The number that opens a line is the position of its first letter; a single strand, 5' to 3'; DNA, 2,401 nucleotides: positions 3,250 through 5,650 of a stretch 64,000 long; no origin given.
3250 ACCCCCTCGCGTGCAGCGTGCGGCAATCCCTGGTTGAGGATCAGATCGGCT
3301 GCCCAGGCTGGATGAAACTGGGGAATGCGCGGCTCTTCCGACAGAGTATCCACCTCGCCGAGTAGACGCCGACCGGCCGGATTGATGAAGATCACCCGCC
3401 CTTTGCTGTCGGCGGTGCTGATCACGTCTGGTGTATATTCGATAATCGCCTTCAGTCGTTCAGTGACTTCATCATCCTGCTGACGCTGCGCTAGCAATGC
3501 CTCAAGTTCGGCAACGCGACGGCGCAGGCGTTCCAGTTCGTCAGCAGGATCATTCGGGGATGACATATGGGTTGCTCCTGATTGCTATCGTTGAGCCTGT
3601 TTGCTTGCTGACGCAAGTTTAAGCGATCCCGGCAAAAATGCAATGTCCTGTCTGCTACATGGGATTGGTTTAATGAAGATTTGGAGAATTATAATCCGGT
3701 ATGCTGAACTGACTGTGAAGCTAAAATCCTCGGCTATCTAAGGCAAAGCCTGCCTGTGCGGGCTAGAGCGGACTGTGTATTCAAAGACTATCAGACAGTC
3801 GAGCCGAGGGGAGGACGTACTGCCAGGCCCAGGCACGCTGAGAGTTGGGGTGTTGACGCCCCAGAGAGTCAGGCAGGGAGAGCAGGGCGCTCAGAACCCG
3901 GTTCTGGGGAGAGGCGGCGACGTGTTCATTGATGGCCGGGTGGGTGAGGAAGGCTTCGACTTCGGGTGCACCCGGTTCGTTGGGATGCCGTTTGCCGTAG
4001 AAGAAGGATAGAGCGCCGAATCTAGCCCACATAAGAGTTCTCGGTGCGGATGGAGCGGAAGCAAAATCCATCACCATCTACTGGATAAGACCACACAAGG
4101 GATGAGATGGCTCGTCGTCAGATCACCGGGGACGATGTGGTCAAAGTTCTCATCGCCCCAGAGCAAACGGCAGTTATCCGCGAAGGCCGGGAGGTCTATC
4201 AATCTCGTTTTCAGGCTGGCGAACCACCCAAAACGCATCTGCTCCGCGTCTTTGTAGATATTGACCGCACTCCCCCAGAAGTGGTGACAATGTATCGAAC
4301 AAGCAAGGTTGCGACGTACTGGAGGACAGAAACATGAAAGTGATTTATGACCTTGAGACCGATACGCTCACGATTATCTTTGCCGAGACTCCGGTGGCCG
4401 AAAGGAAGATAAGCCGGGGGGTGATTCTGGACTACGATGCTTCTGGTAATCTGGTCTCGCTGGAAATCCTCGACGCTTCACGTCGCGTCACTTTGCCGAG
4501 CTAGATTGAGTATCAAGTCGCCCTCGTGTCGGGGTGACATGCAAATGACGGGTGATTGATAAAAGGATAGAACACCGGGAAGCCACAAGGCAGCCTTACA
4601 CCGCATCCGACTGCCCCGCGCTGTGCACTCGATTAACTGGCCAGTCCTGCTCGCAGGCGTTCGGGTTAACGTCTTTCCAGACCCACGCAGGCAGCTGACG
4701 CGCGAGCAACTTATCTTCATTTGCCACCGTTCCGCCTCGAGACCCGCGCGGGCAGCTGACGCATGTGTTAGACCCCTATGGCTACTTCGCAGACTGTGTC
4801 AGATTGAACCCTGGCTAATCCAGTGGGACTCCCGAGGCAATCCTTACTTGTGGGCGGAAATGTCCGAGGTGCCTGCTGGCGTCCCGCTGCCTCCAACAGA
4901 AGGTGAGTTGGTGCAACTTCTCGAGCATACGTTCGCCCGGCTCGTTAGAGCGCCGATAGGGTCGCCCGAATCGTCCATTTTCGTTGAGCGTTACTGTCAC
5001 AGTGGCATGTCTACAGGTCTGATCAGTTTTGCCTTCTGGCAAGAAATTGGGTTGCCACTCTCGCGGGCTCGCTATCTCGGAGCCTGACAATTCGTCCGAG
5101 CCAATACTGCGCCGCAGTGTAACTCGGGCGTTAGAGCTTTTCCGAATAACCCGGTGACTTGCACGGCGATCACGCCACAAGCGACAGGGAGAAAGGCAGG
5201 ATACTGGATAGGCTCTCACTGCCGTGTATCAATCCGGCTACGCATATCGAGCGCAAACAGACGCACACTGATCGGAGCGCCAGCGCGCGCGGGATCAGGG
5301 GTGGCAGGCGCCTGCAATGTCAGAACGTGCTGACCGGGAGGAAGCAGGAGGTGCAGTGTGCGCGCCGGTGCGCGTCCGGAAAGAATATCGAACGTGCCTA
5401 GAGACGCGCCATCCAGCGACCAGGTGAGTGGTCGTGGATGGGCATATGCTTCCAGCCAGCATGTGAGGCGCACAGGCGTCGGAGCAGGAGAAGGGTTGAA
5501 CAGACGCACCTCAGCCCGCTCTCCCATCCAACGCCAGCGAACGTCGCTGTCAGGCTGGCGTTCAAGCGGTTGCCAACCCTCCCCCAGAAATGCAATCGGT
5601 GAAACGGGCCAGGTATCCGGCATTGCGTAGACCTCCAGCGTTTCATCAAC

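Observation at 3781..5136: Fossil chromosomal integron: intI remnant with a divergent cassette array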

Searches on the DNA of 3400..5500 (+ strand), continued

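Call 80: search_with_rna_model(model_id=R1, sources=[L047, L048, L049, L050, L051, L052, L053, L054, L055, L056, L057, L058, L059, L060, L061, L062, L063, L064, L065, L066, L067, L068, L069, L070, L071, L072, L073, L074, L075, L076, L077, L078, L079, L080, L081, L082, L083, L084, L085, L086, L087, L088, L089, L090, L091, L092, L093, L094, L095, L096, L097, L098, L099, L100, L101, L102, L103, L104], max_evalue=1)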
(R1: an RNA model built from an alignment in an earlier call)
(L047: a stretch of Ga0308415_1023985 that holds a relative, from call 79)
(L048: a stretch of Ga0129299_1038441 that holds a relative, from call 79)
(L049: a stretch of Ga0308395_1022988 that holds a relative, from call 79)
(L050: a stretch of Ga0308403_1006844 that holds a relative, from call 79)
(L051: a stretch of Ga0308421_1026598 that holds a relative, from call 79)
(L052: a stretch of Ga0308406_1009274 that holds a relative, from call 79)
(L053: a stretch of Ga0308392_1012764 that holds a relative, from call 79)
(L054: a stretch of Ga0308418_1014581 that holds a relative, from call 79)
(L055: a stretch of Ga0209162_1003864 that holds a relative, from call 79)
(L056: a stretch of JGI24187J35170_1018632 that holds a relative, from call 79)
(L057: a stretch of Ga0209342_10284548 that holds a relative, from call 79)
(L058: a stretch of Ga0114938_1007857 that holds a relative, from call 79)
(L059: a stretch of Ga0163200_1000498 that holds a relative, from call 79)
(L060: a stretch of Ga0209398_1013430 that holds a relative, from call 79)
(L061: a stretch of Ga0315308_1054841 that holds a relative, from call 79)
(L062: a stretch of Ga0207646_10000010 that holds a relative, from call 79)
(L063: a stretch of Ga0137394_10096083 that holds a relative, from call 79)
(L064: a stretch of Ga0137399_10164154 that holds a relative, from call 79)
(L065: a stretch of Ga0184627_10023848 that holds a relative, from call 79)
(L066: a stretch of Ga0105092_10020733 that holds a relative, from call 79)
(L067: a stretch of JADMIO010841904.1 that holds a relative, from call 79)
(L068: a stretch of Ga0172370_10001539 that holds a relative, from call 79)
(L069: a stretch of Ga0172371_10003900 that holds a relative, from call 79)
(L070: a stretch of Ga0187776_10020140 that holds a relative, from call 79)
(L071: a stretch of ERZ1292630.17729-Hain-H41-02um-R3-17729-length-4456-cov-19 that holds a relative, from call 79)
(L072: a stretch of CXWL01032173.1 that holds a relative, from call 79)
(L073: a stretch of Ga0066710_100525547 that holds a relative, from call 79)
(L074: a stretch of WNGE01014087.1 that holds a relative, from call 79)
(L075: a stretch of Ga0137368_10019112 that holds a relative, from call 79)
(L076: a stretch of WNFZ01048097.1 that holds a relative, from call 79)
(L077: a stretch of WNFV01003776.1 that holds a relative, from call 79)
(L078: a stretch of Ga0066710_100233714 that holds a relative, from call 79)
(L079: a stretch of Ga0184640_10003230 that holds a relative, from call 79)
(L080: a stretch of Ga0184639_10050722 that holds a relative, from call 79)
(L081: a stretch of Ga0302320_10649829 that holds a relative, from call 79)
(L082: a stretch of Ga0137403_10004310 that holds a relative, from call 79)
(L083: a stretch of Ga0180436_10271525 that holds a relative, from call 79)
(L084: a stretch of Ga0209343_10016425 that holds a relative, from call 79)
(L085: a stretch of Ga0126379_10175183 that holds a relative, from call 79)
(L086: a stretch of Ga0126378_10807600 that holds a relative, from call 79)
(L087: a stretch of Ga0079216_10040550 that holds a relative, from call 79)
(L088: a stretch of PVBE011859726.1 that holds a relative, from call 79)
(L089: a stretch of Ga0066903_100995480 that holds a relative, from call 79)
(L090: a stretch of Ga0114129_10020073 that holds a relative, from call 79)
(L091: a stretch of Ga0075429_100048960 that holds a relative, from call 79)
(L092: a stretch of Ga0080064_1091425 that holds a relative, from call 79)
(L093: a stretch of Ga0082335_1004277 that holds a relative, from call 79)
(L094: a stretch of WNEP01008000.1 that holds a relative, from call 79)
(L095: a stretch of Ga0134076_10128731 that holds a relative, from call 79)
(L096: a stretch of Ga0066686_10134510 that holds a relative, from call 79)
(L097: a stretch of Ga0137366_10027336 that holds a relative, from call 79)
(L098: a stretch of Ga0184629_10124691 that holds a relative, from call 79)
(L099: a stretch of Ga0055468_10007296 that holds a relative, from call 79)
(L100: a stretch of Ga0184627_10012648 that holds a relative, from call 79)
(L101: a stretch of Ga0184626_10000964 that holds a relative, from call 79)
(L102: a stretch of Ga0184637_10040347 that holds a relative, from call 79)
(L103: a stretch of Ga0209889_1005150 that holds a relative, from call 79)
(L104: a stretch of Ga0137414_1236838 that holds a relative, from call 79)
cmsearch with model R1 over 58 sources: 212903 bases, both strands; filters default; matches with E-value up to 1: 2.
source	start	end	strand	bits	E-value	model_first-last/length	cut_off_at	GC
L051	1588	1642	+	31.6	9.2e-05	1-88/88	no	0.6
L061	1215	1272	+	28.7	0.00047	1-88/88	no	0.6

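Call 84: search_with_rna_model(model_id=R1, sources=[L029, L051, L061, L057, L048], filters=off, max_evalue=10, show_alignments=3)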
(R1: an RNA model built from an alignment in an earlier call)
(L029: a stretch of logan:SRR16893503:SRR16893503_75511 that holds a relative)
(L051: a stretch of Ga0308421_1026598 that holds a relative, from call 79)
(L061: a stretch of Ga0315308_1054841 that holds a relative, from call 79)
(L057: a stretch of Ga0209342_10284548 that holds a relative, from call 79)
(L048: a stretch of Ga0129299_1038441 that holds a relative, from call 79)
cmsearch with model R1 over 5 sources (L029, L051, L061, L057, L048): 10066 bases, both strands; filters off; matches with E-value up to 10: 7.
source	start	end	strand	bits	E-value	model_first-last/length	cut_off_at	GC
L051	1588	1642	+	31.6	4.4e-06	1-88/88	no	0.6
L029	1767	1821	+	30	1e-05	1-88/88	no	0.62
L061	1215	1272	+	28.7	2.2e-05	1-88/88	no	0.6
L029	2872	2894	-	6.5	3.9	1-88/88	no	0.57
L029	1576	1635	+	6.4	4.2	1-88/88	no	0.57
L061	1215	1272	-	5.7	6.4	1-88/88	no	0.6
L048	456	499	-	5.6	6.4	1-88/88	no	0.57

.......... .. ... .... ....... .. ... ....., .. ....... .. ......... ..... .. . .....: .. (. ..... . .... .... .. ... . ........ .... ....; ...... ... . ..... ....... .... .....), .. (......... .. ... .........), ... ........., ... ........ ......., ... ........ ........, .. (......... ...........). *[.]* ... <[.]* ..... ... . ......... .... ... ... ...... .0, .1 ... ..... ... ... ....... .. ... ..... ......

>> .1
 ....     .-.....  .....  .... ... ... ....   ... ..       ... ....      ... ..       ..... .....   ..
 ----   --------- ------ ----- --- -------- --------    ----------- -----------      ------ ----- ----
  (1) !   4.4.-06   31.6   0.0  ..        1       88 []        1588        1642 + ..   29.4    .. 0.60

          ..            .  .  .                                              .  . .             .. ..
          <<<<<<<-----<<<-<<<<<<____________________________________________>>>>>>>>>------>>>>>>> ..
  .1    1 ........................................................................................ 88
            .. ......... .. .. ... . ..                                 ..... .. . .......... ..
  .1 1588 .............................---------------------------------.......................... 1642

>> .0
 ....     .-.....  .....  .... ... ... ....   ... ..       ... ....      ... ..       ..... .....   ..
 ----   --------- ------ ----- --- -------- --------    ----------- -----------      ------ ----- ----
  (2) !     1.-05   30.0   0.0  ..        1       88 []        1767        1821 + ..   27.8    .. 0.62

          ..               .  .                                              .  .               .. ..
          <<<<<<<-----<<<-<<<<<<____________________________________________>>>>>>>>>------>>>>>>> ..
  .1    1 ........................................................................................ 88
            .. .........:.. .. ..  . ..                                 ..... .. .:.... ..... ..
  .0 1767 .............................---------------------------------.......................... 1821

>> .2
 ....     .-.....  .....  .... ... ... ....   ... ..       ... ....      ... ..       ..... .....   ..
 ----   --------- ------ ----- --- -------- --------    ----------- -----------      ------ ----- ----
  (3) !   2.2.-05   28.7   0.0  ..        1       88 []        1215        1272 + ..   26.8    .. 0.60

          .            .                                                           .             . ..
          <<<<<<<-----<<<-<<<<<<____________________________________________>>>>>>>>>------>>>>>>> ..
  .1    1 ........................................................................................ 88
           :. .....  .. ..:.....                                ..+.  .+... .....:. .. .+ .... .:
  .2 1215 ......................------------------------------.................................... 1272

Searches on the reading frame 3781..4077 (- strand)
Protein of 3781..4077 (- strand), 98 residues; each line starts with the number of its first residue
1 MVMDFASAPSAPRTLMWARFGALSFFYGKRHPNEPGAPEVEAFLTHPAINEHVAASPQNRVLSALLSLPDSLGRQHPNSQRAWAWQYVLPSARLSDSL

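Call 4: search_protein_families(library=pfam, proteins=[window:3781-4077:-], max_evalue=1)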
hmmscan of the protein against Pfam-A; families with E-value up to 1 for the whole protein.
window:3781-4077:- (98 aa): 1 family
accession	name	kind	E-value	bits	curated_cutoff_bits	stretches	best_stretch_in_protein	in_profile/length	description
PF13495.12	Phage_int_SAM_4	-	1.1e-06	29.4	27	1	23-68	29-74/85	Phage integrase, N-terminal SAM-like domain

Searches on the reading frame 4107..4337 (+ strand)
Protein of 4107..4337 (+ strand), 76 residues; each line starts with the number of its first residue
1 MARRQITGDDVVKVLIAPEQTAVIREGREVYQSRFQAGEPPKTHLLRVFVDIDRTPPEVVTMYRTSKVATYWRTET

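Call 4: search_protein_families(library=pfam, proteins=[window:4107-4337:+], max_evalue=1)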
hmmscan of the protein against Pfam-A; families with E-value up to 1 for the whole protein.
window:4107-4337:+ (76 aa): 1 family
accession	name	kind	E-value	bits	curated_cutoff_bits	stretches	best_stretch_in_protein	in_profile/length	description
PF14076.12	DUF4258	-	0.0011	19.6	25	1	1-64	9-71/71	Domain of unknown function (DUF4258)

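Call 9: search_protein_families(library=ncbifam, proteins=[window:4107-4337:+], max_evalue=1)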
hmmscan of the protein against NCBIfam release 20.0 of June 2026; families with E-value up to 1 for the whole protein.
window:4107-4337:+ (76 aa): 0 families

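Call 64: search_protein_families(library=padloc, proteins=[window:4107-4337:+], max_evalue=1)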
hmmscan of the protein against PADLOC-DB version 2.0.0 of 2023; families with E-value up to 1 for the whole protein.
window:4107-4337:+ (76 aa): 0 families

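Call 79: find_related_loci(query=window:4107-4334:+, collection=metagenome_contigs, flank=4000)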
Query window:4107-4334:+ (76 aa) in metagenome_contigs; peptide patterns used: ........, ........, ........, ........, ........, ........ (x = any residue, [..] = any of these).
268 stretches matched a pattern; 58 encode a relative of the query (tblastn E <= 1e-3); 58 distinct loci.
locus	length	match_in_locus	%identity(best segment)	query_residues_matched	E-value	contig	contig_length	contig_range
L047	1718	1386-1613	89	1-76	5e-44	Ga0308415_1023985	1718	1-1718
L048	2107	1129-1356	88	1-76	4e-43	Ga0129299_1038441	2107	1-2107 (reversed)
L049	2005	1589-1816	89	1-76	3e-43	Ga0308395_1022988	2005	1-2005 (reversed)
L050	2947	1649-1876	88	1-76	7e-43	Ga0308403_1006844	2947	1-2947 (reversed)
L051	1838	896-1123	89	1-76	2e-43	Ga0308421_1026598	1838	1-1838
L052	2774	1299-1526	88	1-76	7e-43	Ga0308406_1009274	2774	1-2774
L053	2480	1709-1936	88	1-76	6e-43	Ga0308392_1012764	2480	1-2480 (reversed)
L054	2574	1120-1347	88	1-76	6e-43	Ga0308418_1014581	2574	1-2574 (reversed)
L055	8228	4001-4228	87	1-76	3e-42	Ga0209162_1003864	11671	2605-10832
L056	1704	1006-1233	87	1-76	1e-42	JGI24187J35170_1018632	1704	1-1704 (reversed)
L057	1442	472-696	75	1-75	2e-34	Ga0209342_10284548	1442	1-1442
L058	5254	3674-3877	72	9-76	4e-30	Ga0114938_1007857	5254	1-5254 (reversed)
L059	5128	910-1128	67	1-73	4e-30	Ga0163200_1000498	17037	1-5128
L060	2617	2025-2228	72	9-76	4e-30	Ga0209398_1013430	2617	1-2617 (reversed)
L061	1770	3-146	90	28-75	3e-26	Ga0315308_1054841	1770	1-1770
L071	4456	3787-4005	53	1-73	1e-21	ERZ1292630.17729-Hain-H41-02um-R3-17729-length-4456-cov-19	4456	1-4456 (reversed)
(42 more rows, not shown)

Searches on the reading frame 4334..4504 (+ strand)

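Call 4: search_protein_families(library=pfam, proteins=[window:4334-4504:+], max_evalue=1)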
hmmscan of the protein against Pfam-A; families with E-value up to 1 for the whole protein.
window:4334-4504:+ (56 aa): 4 families
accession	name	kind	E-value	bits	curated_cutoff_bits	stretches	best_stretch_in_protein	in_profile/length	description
PF10049.14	DUF2283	-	1.6e-14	54.2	23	1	2-49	1-49/49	Protein of unknown function (DUF2283)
PF25463.1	DUF7899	-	0.0094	14.8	70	1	4-48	165-210/410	Domain of unknown function (DUF7899)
PF00547.23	Urease_gamma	-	0.0097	16.7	23.9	1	7-51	6-49/99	Urease, gamma subunit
PF23140.1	Gp80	-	0.17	12.6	27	1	9-52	69-112/128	Podophage GP4 fiber I protein gp80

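Call 9: search_protein_families(library=ncbifam, proteins=[window:4334-4504:+], max_evalue=1)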
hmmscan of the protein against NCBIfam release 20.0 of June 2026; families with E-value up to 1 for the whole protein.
window:4334-4504:+ (56 aa): 4 families
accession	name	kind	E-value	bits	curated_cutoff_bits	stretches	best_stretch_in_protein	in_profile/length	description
NF009712.0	PRK13241.1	equivalog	0.0038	17.1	123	1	8-50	7-48/100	urease subunit gamma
TIGR00193.1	urease_gam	equivalog_domain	0.0061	16.7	82.3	1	8-51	7-49/102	urease subunit gamma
NF009671.0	PRK13192.1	subfamily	0.018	14.4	243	1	8-51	7-49/231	bifunctional urease subunit gamma/beta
NF010592.0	PRK13986.1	equivalog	0.2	11.3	353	1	8-51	7-49/238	urease subunit alpha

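Call 64: search_protein_families(library=padloc, proteins=[window:4334-4504:+], max_evalue=1)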
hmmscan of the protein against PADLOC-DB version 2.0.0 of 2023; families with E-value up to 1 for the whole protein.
window:4334-4504:+ (56 aa): 0 families
